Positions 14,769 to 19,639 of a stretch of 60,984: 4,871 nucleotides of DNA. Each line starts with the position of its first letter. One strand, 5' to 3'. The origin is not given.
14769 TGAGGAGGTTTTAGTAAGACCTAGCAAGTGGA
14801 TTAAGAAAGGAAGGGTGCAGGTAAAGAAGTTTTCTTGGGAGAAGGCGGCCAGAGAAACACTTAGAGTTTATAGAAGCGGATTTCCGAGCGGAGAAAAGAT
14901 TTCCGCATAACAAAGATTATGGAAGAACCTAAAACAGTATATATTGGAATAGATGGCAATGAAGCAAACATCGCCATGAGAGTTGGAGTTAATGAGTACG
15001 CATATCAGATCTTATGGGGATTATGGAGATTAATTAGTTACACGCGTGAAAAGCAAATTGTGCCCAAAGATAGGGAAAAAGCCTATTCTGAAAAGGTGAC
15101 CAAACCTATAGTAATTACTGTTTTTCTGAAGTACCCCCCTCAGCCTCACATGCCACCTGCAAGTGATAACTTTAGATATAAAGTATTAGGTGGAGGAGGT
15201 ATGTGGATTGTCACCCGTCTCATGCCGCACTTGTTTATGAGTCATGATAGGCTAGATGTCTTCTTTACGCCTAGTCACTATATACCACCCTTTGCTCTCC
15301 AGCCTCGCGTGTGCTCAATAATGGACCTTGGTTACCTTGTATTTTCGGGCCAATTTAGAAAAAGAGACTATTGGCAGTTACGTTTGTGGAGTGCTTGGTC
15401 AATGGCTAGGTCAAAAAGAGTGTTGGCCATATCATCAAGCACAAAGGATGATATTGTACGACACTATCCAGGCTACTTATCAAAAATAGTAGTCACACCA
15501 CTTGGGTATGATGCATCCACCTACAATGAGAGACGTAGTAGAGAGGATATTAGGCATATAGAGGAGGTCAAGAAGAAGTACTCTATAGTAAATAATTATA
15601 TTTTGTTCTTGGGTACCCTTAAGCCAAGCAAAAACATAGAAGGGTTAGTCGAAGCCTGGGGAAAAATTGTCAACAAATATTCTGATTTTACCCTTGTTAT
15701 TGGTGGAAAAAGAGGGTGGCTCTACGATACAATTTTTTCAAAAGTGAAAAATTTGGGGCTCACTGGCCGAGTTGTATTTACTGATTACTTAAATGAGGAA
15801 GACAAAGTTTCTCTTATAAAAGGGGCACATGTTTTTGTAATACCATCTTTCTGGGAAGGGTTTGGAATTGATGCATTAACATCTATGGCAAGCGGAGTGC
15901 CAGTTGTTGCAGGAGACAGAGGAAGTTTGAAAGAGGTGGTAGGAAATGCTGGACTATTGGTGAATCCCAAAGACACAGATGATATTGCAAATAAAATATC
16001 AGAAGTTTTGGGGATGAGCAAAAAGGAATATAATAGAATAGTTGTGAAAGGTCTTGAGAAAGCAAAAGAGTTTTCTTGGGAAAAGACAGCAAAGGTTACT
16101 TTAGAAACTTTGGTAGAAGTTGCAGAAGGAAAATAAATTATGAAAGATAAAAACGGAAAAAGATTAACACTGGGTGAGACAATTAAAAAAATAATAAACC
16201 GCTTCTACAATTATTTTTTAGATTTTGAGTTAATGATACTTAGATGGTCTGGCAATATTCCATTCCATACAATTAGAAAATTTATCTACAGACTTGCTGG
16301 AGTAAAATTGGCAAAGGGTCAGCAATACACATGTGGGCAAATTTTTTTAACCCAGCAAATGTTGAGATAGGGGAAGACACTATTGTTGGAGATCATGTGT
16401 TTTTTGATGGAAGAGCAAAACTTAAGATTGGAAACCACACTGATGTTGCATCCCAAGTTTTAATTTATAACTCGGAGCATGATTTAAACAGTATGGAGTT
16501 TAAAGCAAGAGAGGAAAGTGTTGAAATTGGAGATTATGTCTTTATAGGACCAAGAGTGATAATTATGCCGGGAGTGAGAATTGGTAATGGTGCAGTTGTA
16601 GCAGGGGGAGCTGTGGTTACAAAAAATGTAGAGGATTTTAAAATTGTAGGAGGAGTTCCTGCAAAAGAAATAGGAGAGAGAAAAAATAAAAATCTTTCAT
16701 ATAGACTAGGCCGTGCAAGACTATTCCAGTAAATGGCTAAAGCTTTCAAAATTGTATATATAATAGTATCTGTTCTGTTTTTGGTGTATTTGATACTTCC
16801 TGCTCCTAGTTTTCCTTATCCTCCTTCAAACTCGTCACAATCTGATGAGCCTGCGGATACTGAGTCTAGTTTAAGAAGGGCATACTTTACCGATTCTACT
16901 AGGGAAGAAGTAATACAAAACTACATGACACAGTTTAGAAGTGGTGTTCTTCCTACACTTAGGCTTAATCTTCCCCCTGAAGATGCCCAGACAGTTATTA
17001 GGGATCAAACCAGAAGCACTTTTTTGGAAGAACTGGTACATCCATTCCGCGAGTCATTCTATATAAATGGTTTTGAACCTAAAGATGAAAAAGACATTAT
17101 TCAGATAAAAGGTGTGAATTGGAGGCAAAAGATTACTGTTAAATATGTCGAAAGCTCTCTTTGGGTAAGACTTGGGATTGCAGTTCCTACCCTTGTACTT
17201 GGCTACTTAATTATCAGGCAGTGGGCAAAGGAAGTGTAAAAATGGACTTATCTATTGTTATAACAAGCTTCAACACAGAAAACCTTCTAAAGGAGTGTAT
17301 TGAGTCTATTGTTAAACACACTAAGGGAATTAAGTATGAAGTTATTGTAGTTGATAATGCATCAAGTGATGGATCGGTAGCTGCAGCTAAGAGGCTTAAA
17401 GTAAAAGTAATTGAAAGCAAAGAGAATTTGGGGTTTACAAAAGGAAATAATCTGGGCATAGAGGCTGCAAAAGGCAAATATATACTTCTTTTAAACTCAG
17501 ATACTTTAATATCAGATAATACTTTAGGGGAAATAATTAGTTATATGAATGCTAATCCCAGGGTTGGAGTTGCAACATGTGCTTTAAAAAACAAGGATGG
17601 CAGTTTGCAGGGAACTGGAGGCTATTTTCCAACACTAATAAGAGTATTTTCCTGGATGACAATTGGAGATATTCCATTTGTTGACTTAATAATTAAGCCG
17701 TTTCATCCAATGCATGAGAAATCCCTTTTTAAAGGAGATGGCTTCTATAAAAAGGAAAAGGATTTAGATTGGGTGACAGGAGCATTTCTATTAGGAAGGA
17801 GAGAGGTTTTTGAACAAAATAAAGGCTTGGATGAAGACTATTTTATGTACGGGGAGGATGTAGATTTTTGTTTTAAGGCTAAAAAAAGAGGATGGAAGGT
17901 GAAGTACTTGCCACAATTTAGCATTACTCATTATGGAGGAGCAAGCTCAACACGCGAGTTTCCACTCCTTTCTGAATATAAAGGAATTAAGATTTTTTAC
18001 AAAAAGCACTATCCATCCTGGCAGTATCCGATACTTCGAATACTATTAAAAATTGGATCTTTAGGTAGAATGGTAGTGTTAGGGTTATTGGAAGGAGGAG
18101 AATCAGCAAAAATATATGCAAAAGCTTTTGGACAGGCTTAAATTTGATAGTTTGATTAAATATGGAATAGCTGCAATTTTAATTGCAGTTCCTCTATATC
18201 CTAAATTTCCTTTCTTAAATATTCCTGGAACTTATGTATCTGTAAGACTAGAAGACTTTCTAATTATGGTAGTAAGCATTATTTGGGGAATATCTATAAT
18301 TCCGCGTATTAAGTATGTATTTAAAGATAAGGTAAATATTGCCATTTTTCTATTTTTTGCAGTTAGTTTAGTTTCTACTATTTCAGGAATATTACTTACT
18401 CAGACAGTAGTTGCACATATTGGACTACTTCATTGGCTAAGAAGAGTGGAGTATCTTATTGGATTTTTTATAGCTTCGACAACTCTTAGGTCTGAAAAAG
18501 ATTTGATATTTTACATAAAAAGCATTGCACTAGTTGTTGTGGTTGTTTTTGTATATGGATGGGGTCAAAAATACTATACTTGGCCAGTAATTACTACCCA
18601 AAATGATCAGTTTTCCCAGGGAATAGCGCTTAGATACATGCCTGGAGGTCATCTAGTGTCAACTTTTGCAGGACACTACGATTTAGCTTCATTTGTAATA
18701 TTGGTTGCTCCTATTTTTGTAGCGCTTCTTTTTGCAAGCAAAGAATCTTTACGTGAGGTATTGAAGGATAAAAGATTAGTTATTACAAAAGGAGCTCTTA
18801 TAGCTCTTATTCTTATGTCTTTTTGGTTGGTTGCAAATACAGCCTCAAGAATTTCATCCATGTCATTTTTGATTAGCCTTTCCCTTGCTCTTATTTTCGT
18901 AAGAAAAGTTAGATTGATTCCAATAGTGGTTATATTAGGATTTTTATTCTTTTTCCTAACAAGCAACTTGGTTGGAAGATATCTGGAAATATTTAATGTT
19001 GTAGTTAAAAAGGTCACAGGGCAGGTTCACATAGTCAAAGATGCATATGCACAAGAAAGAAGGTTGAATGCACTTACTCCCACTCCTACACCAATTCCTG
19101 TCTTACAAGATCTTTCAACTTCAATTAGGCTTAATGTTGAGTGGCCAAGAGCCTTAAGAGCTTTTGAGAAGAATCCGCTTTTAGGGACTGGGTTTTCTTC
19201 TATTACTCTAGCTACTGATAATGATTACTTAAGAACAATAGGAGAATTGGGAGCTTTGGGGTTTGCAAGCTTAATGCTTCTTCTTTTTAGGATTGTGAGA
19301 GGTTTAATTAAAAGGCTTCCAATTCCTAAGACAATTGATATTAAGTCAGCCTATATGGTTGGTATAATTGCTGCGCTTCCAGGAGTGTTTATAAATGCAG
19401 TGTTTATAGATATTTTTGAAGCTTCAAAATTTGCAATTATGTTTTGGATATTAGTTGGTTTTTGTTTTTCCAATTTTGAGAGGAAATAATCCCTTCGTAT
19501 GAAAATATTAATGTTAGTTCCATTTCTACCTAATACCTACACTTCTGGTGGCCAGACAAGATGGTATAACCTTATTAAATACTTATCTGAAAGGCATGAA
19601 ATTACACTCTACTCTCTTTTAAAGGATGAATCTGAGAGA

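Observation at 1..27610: ~25-kb single-strand glycan-assembly operon: Wzx/Wzy-type pathway plus an extracytoplasmic GT-C stage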

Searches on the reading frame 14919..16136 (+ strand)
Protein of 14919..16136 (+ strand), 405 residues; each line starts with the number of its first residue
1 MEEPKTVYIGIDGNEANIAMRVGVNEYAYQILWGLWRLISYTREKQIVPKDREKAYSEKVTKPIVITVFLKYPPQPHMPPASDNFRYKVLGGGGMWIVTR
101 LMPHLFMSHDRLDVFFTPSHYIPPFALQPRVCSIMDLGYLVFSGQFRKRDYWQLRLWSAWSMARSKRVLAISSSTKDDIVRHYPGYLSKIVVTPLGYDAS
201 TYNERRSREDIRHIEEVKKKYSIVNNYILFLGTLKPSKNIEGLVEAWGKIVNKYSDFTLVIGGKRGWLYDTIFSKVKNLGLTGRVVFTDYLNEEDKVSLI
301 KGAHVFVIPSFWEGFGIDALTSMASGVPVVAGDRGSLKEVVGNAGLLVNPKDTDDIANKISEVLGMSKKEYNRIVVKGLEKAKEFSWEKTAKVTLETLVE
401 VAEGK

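Call 7: search_protein_families(library=pfam, proteins=[window:14919-16136:+], max_evalue=0.01)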
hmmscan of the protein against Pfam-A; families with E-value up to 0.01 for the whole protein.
window:14919-16136:+ (405 aa): 5 families
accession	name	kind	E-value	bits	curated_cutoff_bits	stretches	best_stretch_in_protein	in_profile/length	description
PF00534.26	Glycos_transf_1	-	4e-32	111.6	26.4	1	225-372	15-163/172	Glycosyl transferases group 1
PF13692.12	Glyco_trans_1_4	-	8.8e-30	104.3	27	1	226-364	2-140/142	Glycosyl transferases group 1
PF20706.3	GT4-conflict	-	7.3e-09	35.5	26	1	226-365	198-356/385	Family 4 Glycosyltransferase in conflict systems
PF13439.12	Glyco_transf_4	-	1.2e-05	25.8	28.5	1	140-199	109-168/170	Glycosyltransferase Family 4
PF00982.27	Glyco_transf_20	-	0.00028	20.2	32.5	0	292-381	361-454/473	Glycosyltransferase family 20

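Call 88: search_protein_families(library=ncbifam, proteins=[window:14919-16136:+], max_evalue=1e-8)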
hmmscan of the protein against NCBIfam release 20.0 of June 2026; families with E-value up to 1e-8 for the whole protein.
window:14919-16136:+ (405 aa): 21 families
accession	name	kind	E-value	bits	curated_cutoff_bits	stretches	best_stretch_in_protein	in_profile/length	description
TIGR04047.1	MSMEG_0565_glyc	hypoth_equivalog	2.2e-26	92.8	259.85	1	153-396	127-369/373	MSMEG_0565 family glycosyltransferase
TIGR03449.1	mycothiol_MshA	equivalog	8.7e-26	90.7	462.5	1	163-397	163-399/406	D-inositol-3-phosphate glycosyltransferase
TIGR02149.1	glgA_Coryne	subfamily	2.9e-25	89.2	302.4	1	162-399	142-388/391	glycogen synthase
NF038295.1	EPS_HpsP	equivalog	2.5e-21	76.1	550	1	185-398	173-384/388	hormogonium polysaccharide biosynthesis glycosyltransferase HpsP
TIGR03999.1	thiol_BshA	equivalog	9.3e-19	67.6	273.7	1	159-390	139-362/375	N-acetyl-alpha-D-glucosaminyl L-malate synthase BshA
NF041876.1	EPS_EpsE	equivalog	1.9e-18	66.9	400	1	169-390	166-385/389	exopolysaccharide biosynthesis GT4 family glycosyltransferase EpsE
NF053787.1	GlcN_PG_synth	equivalog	3.2e-17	62.4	480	1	166-399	145-357/361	N-acetylglucosaminyl phosphatidylglycerol synthase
TIGR04157.1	glyco_rSAM_CFB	subfamily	7.5e-16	58.1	400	1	162-349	167-349/406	TIGR04157 family glycosyltransferase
NF041010.1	glycosy_Agl16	equivalog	1.9e-15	56.6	575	1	163-397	132-347/352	glycosylation protein Agl16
TIGR03088.1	stp2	hypoth_equivalog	2.1e-14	53.4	409.05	1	207-391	180-363/374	TIGR03088 family PEP-CTERM/XrtA system glycosyltransferase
TIGR02472.1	sucr_P_syn_N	equivalog_domain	6.4e-14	51.6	576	1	171-394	188-434/439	sucrose-phosphate synthase, putative, glycosyltransferase domain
NF047684.1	TeichurnBiosyTuaC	equivalog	1.4e-13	50.6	550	1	163-392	163-380/391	teichuronic acid biosynthesis protein TuaC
NF038298.1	EPS_HpsO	equivalog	2e-12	46.6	575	1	175-384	156-369/388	hormogonium polysaccharide biosynthesis glycosyltransferase HpsO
TIGR02468.1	sucrsPsyn_pln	equivalog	3.4e-11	41.7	1143.95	1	227-398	481-668/1051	sucrose-phosphate synthase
NF047880.1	glyco_SdgA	exception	4.5e-11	42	800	1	221-390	311-479/488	serine-aspartate repeat adhesin O-glycosyltransferase SdgA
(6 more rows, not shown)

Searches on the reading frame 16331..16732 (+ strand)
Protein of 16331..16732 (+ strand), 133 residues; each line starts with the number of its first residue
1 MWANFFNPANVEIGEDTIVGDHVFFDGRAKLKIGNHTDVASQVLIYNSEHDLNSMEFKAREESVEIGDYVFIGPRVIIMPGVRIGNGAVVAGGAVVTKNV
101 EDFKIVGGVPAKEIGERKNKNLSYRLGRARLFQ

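Call 7: search_protein_families(library=pfam, proteins=[window:16331-16732:+], max_evalue=0.01)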
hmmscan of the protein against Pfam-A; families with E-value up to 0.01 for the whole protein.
window:16331-16732:+ (133 aa): 4 families
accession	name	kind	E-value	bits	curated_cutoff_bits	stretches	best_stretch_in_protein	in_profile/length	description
PF00132.30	Hexapep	-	3.2e-15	55.5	27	1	64-98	2-36/36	Bacterial transferase hexapeptide (six repeats)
PF14602.12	Hexapep_2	-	2.4e-07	30.8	27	1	64-98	2-34/34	Hexapeptide repeat of succinyl-transferase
PF25087.1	GMPPB_C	-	0.0054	16.8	39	0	62-96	9-43/110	GMPPB C-terminal domain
PF25084.1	LbH_EIF2B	-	0.0079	16.6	54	0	12-100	23-97/105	EIF2B subunit epsilon LbH domain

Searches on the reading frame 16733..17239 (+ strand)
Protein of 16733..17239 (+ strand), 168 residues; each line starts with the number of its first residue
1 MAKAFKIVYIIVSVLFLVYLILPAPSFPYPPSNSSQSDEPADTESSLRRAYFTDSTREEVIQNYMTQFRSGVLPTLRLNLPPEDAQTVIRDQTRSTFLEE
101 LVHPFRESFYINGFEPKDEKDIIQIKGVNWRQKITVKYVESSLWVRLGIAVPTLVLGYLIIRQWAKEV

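Call 7: search_protein_families(library=pfam, proteins=[window:16733-17239:+], max_evalue=0.01)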
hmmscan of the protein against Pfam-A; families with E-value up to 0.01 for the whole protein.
window:16733-17239:+ (168 aa): 0 families

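Call 9: search_protein_families(library=ncbifam, proteins=[window:16733-17239:+], max_evalue=0.01)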
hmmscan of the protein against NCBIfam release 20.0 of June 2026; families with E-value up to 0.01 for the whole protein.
window:16733-17239:+ (168 aa): 0 families

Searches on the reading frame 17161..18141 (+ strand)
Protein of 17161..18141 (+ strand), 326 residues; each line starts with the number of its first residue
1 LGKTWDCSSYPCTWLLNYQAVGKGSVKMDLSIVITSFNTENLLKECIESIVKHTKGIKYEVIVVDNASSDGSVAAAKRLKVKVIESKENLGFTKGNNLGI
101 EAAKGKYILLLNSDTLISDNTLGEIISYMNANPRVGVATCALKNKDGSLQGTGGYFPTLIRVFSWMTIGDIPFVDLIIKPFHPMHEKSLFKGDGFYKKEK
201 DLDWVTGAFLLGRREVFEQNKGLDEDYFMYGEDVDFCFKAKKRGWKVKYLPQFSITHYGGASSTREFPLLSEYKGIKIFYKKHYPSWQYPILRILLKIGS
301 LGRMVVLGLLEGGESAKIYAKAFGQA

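Call 7: search_protein_families(library=pfam, proteins=[window:17161-18141:+], max_evalue=0.01)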
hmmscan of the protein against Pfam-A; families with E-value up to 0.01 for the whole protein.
window:17161-18141:+ (326 aa): 6 families
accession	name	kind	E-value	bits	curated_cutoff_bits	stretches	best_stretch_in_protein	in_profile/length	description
PF00535.33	Glycos_transf_2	-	2.4e-28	99.6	23.3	1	31-170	1-132/168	Glycosyl transferase family 2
PF13641.12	Glyco_tranf_2_3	-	2.3e-21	77.3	27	1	30-262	3-216/230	Glycosyltransferase like family 2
PF13632.12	Glyco_trans_2_3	-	8.4e-09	36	27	1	107-253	1-119/198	Glycosyl transferase family group 2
PF13712.12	Glyco_tranf_2_5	-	4.3e-07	30.3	27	0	77-137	26-87/210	Glycosyltransferase like family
PF10111.15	Glyco_tranf_2_2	-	3.6e-05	23.8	27.3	1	32-127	2-104/276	Glycosyltransferase like family 2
PF13506.12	Glyco_transf_21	-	9.4e-05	22.4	21.7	0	97-141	21-66/174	Glycosyl transferase family 21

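Call 88: search_protein_families(library=ncbifam, proteins=[window:17242-18141:+], max_evalue=1e-8)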
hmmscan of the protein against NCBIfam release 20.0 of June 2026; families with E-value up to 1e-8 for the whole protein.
window:17242-18141:+ (299 aa): 12 families
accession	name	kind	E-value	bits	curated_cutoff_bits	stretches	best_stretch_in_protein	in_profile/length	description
TIGR03965.1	mycofact_glyco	equivalog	5.3e-20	71.7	280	2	2-113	75-189/467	mycofactocin biosynthesis glycosyltransferase MftF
TIGR04283.1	glyco_like_mftF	equivalog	4.5e-18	65.7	182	1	3-122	1-118/221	TIGR04283 family arsenosugar biosynthesis glycosyltransferase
TIGR03937.1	PgaC_IcaA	equivalog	1.8e-15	56.8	422.3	1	3-113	47-161/407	poly-beta-1,6-N-acetyl-D-glucosamine synthase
NF038302.1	EPS_HpsE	equivalog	7.4e-15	54.7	300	1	1-115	1-124/307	hormogonium polysaccharide biosynthesis glycosyltransferase HpsE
NF007482.0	PRK10073.1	equivalog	4.9e-14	52.1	423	1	2-114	7-121/334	glycosyltransferase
NF041875.1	EPS_EpsD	equivalog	4e-13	49.5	370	1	3-97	1-99/325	exopolysaccharide biosynthesis glycosyltransferase EpsD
TIGR03111.1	glyc2_xrt_Gpos1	hypoth_equivalog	8e-13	48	363.95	1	3-135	51-189/439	TIGR03111 family XrtG-associated glycosyltransferase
NF047683.1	TeichurnBiosyTuaG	equivalog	4.1e-12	46.3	400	1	3-106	8-115/252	teichuronic acid biosynthesis protein TuaG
TIGR01556.1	rhamnosyltran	subfamily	5.1e-12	45.6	200.55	0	16-105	10-101/281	rhamnosyltransferase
NF053739.1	GlytfEpsEBac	equivalog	1.8e-09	37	450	1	3-115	3-120/265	glycosyltransferase EpsE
NF050050.1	ProtGlycPglI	equivalog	2.2e-09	37.1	500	1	3-123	4-128/306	GalNAc(5)-diNAcBac-PP-undecaprenol beta-1,3-glucosyltransferase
NF038299.1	EPS_HpsN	equivalog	9.3e-09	34.7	425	0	3-112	3-116/317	hormogonium polysaccharide biosynthesis glycosyltransferase HpsN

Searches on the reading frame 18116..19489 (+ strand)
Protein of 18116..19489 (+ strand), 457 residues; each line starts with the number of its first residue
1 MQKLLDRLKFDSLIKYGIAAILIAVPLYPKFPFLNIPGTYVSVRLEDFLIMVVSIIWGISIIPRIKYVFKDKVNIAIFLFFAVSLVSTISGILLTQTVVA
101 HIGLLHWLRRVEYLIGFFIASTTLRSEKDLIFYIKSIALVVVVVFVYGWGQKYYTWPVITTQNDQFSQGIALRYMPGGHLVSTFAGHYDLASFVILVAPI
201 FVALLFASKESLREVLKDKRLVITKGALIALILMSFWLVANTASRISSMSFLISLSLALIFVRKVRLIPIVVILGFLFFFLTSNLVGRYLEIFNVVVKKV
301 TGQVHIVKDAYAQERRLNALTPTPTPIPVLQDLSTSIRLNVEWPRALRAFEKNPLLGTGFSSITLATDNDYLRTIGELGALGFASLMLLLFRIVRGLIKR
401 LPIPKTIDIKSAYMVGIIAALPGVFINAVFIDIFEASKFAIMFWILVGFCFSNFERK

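Call 7: search_protein_families(library=pfam, proteins=[window:18116-19489:+], max_evalue=0.01)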
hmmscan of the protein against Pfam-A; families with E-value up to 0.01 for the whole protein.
window:18116-19489:+ (457 aa): 1 family
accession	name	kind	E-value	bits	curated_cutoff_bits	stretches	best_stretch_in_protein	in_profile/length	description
PF04932.20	Wzy_C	-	4e-11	43.4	31.7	1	231-386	2-148/149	O-Antigen ligase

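Call 9: search_protein_families(library=ncbifam, proteins=[window:18116-19489:+], max_evalue=0.01)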
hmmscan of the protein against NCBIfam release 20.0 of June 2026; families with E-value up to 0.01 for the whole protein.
window:18116-19489:+ (457 aa): 0 families

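Call 53: search_solved_structures(query=window:18116-19489:+, max_evalue=0.1)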
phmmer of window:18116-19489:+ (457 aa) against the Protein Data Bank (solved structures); distinct sequences matched with E-value up to 0.1: 0.
